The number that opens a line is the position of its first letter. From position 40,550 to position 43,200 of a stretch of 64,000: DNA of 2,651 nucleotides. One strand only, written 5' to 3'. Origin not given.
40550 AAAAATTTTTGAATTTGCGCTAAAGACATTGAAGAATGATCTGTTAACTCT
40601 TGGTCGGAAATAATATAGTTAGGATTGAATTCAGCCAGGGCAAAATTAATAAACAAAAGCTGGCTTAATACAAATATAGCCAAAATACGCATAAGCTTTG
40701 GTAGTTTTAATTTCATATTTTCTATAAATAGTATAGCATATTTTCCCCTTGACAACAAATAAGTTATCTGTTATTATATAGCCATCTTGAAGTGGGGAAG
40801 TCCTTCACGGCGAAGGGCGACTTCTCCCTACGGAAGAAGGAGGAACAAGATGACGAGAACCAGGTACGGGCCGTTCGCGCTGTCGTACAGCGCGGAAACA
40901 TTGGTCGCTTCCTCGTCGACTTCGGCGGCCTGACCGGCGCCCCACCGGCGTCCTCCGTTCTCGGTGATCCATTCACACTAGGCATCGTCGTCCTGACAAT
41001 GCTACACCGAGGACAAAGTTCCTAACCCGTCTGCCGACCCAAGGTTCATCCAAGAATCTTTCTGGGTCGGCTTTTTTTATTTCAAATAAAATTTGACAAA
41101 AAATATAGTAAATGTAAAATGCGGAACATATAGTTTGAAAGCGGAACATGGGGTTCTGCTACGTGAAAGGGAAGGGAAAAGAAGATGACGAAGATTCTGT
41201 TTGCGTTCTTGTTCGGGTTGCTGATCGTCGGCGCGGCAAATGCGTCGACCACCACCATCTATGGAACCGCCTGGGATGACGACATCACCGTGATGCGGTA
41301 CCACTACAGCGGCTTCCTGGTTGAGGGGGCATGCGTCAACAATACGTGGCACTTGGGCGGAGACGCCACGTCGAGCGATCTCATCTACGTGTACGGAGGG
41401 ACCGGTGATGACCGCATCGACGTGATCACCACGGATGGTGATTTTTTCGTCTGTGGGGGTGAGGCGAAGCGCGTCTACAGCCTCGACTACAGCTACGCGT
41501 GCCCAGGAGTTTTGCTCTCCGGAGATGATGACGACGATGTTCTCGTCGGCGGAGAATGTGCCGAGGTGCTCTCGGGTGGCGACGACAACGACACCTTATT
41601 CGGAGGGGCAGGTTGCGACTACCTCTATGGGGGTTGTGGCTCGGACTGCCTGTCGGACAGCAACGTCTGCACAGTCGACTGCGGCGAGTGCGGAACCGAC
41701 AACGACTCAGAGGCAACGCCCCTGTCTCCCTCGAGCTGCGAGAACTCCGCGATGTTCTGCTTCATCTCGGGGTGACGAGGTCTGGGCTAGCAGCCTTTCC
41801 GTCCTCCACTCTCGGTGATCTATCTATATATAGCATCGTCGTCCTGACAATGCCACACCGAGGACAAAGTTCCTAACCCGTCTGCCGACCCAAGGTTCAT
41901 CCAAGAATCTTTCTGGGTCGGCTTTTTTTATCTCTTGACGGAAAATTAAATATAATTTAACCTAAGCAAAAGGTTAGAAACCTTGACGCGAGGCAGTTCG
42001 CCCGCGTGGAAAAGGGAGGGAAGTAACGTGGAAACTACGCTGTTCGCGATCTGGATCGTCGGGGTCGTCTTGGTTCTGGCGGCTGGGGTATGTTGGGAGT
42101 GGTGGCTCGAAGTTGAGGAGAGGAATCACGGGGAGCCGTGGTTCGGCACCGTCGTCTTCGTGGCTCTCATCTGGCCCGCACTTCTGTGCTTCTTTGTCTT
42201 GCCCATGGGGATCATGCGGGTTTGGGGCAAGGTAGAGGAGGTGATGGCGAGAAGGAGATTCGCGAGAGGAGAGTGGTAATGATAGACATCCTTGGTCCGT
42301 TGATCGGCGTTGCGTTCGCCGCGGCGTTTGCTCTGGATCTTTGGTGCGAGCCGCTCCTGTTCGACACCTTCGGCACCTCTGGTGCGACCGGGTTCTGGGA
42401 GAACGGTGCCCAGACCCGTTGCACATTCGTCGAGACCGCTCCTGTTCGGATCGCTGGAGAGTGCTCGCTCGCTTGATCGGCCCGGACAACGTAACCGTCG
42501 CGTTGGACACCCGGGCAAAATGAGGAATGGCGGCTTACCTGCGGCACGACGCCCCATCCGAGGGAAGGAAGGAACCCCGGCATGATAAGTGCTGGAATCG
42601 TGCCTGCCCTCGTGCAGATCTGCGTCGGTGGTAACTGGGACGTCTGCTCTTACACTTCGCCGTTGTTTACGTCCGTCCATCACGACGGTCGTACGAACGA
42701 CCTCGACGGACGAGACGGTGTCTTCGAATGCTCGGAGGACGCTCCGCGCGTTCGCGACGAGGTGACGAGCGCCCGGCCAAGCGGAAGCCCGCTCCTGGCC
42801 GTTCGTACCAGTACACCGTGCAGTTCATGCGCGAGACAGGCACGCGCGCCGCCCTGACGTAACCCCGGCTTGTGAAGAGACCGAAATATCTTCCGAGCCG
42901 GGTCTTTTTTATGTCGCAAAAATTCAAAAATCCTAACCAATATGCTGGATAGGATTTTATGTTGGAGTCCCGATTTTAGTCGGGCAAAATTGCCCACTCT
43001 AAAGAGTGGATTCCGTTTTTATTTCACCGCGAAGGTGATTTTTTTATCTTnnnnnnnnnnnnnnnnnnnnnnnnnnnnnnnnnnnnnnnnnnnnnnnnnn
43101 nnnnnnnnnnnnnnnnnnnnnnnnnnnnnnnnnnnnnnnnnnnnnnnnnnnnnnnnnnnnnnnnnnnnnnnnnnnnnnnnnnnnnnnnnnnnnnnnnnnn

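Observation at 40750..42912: GC-rich island encoding a secreted RTX-like Ca-binding protein bracketed by approximately 130-bp direct repeats, plus small membrane and Cys proteins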

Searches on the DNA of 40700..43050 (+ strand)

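Call 31: search_rna_families(source=window, start=40700, end=43050, threshold=evalue, max_evalue=5)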
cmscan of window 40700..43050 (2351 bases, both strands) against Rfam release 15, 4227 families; matches with E-value up to 5: 2.
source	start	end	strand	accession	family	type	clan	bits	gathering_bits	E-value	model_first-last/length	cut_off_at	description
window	41246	41315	-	RF00843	mir-228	Gene; miRNA;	CL00093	18.2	45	1.1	1-85/85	no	mir-228 microRNA precursor family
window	42822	42910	+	RF02784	SorX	Gene; sRNA;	-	15.6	46.6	2.1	1-73/73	no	Singlet oxygen resistance RNA X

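Call 48: build_rna_model(alignment_id=A2)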
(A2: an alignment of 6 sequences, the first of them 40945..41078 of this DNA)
Model R1 built from alignment A2 (6 sequences, 145 columns); structure: RNAalifold consensus.
model positions 135; base pairs 25; branch points 1; effective number of sequences 2.04; information 0.59 bits per position. Calibrated on 0.2 Mb of random sequence (short: E-values are rough).
structure used (alignment columns):
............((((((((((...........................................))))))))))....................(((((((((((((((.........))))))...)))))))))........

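Call 49: search_with_rna_model(model_id=R1, sources=[window, L001, L003, L004, L005, L006, L007, L008, L009, L010, L011, L012, L013, L014, L015, L016, L017, L018, L019, L020, L021, L022, L023, L024, L025, L026, L027, L028, L029, L030, L031, L032, L033, L034, L035, L036, L037, L038, L039, L040, L041, L042, L043, L044, L045, L046, L047, L048, L049, L050, L051, L052, L053, L054, L055, L056, L057, L058, L059, L060, L061, L062, L063, L064, L065, L066, L067, L068, L069, L070, L071, L072, L073, L074, L075, L076, L077, L078, L079, L080, L081, L082], max_evalue=1)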
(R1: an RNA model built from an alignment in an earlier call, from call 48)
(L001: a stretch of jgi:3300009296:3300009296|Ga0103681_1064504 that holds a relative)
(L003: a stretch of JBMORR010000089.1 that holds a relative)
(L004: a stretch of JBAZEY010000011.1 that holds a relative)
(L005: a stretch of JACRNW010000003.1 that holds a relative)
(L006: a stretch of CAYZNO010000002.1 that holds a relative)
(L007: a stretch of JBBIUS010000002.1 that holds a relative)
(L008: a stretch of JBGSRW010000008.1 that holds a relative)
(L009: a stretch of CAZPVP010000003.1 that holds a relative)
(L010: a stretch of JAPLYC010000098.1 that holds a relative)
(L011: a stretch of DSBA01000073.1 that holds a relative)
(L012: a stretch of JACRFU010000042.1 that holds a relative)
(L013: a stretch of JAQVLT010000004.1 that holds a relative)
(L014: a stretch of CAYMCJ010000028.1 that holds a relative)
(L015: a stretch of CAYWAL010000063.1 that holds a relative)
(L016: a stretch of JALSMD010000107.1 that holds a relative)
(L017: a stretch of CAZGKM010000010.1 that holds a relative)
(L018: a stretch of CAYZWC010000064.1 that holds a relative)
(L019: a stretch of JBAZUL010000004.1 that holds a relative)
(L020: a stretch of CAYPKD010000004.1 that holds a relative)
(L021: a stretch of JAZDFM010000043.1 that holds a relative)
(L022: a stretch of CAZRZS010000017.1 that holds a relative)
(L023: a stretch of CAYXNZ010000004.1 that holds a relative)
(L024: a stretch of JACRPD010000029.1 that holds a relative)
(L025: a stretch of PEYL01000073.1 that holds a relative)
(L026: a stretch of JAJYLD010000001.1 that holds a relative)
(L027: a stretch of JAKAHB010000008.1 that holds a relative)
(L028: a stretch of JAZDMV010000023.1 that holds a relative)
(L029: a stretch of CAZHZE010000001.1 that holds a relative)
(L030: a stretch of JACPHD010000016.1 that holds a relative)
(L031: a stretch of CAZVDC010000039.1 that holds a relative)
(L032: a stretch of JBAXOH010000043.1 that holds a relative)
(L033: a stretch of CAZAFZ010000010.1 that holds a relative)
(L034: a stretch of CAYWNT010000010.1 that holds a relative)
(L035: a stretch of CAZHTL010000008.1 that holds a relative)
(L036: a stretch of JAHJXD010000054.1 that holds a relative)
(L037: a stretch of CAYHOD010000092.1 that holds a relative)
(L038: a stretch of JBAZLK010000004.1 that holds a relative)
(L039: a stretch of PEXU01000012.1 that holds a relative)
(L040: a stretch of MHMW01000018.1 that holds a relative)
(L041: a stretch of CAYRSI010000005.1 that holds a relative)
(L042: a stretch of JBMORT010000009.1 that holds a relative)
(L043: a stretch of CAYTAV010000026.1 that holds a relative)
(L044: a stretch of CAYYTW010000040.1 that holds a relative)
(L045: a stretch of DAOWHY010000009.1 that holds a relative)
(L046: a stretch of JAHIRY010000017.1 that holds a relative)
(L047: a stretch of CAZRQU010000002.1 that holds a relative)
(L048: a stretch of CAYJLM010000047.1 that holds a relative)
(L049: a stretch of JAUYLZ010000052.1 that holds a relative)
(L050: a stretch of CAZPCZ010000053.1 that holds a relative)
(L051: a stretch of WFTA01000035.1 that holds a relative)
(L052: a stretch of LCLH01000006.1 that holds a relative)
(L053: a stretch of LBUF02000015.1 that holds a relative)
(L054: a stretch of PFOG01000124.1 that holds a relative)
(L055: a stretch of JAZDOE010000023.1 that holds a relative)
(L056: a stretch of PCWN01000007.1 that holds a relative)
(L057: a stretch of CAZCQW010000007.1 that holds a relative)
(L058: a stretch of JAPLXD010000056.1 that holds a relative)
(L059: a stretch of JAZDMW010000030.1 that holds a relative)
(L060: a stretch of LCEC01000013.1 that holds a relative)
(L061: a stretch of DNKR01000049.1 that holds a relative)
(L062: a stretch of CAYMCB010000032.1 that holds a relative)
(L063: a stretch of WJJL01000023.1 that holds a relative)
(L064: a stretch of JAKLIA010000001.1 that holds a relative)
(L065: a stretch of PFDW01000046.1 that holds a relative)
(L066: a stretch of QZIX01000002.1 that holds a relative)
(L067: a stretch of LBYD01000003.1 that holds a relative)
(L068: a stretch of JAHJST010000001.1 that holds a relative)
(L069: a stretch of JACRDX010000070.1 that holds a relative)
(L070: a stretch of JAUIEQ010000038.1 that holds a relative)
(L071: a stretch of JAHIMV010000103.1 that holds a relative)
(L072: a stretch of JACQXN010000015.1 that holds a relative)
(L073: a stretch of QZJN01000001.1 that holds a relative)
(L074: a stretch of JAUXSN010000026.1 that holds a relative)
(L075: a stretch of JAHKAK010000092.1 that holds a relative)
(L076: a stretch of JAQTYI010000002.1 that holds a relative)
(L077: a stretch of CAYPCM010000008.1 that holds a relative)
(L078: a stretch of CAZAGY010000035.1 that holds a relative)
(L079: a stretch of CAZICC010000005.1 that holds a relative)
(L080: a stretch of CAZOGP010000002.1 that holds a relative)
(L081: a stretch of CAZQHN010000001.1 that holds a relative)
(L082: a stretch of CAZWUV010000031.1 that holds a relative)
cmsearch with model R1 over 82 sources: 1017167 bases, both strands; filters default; matches with E-value up to 1: 13.
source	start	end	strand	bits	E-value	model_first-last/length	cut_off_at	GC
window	40945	41078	+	142.8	2.2e-34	1-135/135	no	0.53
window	41796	41929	+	134.9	2.6e-32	1-135/135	no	0.49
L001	855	990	+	129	8.7e-31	1-135/135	no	0.5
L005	9371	9503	-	119.9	2.1e-28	1-135/135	no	0.53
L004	9347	9478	-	105.9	9.8e-25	1-135/135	no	0.6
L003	6280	6406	-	103.6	3.8e-24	1-135/135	no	0.57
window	34522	34635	-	22.7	0.0053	1-135/135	no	0.37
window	30761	30856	-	18.5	0.065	1-135/135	no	0.53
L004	8678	8770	-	17.8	0.099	1-135/135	no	0.58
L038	9070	9173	-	17.4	0.12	1-135/135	no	0.41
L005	8687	8762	-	15.9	0.31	1-135/135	no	0.58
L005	2904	2993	+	15.7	0.35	1-135/135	no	0.39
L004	9336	9388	+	14.4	0.77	72-128/135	no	0.43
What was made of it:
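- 40949..41079 (+): E copy 1, the 3' module of U1. It consists of P1 40957-40966 / 41005-41014, an internal loop 40967-40983, the P2 hairpin 40984-41000, a linker, the terminator stem 41033-41071 and the T-run 41072-41078. The covariance model scores it at 142.8 bits (call 49).
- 41800..41930 (+): E copy 2, the 3' module of the RTX unit. It consists of P1 41808-41817 / 41856-41865 (shortened by the GT>AC change), the divergent loop patch 41821-41832, the terminator stem 41884-41922 and the T-run 41923-41929. The covariance model scores it at 134.9 bits (call 49).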

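Call 59: search_with_rna_model(model_id=R1, sources=[L083, L084, L085, L086, L087, L088], max_evalue=1)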
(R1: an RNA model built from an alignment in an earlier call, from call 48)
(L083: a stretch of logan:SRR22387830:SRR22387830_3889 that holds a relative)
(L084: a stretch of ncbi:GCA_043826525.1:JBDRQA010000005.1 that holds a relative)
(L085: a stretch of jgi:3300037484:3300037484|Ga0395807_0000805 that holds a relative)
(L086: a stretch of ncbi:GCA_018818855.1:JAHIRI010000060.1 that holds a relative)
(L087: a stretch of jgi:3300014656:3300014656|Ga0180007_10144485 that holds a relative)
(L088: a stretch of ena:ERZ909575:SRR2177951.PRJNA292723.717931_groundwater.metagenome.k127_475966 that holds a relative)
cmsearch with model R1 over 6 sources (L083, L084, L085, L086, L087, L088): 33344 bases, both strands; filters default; matches with E-value up to 1: 14.
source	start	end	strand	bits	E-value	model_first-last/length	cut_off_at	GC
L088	2403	2538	+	129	2.8e-32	1-135/135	no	0.5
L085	6432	6567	+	127.9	5.5e-32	1-135/135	no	0.49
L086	2925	3060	+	117.9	2.3e-29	1-135/135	no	0.55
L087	1059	1194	+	117.9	2.3e-29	1-135/135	no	0.55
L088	483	620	+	105.8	3.4e-26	1-135/135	no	0.57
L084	2751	2882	+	103.1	1.7e-25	1-135/135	no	0.54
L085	4573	4652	+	41.8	1.7e-09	1-135/135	no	0.56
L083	4727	4891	+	38.6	1.2e-08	1-135/135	no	0.62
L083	5495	5585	+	15.8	0.011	1-135/135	no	0.55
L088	1558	1640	+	13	0.059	1-135/135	no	0.59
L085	5587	5669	+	12.1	0.099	1-135/135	no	0.6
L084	3663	3813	+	12.1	0.1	1-135/135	no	0.6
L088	572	613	-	9.3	0.53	90-128/135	no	0.55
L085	7806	7911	+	8.6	0.83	1-135/135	no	0.36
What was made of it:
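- On REP/MITE-like dispersed repeat: It finds none outside this slot in about 1 Mb of clpB loci from relatives (calls 49, 59).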

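Call 66: search_with_rna_model(model_id=R1, sources=[window, L001, L003, L004, L005, L083, L084, L085, L086, L088], max_evalue=0.000001, make_alignment=true)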
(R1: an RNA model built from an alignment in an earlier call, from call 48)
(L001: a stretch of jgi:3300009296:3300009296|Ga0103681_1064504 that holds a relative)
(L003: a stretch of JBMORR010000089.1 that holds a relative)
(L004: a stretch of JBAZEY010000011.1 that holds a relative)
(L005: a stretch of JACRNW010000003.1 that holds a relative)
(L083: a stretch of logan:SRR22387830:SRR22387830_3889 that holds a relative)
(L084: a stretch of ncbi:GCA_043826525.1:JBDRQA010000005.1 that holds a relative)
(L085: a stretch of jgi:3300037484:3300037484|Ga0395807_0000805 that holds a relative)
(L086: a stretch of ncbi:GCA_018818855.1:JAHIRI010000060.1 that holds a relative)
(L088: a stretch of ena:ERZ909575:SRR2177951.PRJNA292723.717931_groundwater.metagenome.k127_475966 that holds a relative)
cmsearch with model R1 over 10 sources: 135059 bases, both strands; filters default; matches with E-value up to 0.000001: 13.
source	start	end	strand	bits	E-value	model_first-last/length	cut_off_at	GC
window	40945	41078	+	142.8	2.9e-35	1-135/135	no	0.53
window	41796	41929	+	134.9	3.5e-33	1-135/135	no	0.49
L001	855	990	+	129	1.2e-31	1-135/135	no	0.5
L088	2403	2538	+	129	1.2e-31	1-135/135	no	0.5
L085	6432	6567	+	127.9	2.2e-31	1-135/135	no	0.49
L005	9371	9503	-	119.9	2.9e-29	1-135/135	no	0.53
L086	2925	3060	+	117.9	9.5e-29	1-135/135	no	0.55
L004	9347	9478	-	105.9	1.3e-25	1-135/135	no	0.6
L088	483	620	+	105.8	1.4e-25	1-135/135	no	0.57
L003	6280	6406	-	103.6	5.1e-25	1-135/135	no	0.57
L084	2751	2882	+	103.1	6.8e-25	1-135/135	no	0.54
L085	4573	4652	+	41.8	7.1e-09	1-135/135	no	0.56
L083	4727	4891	+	38.6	4.7e-08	1-135/135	no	0.62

Alignment A4: 13 matches aligned to the model, 233 columns, each read 5' to 3' on its own strand. Consensus structure (alignment columns), stored with it:
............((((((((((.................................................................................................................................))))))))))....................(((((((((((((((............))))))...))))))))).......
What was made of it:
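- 41800..41930 (+): Orthologous RTX-linked copies occur in L001, L085 and L088 (calls 59, 66).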
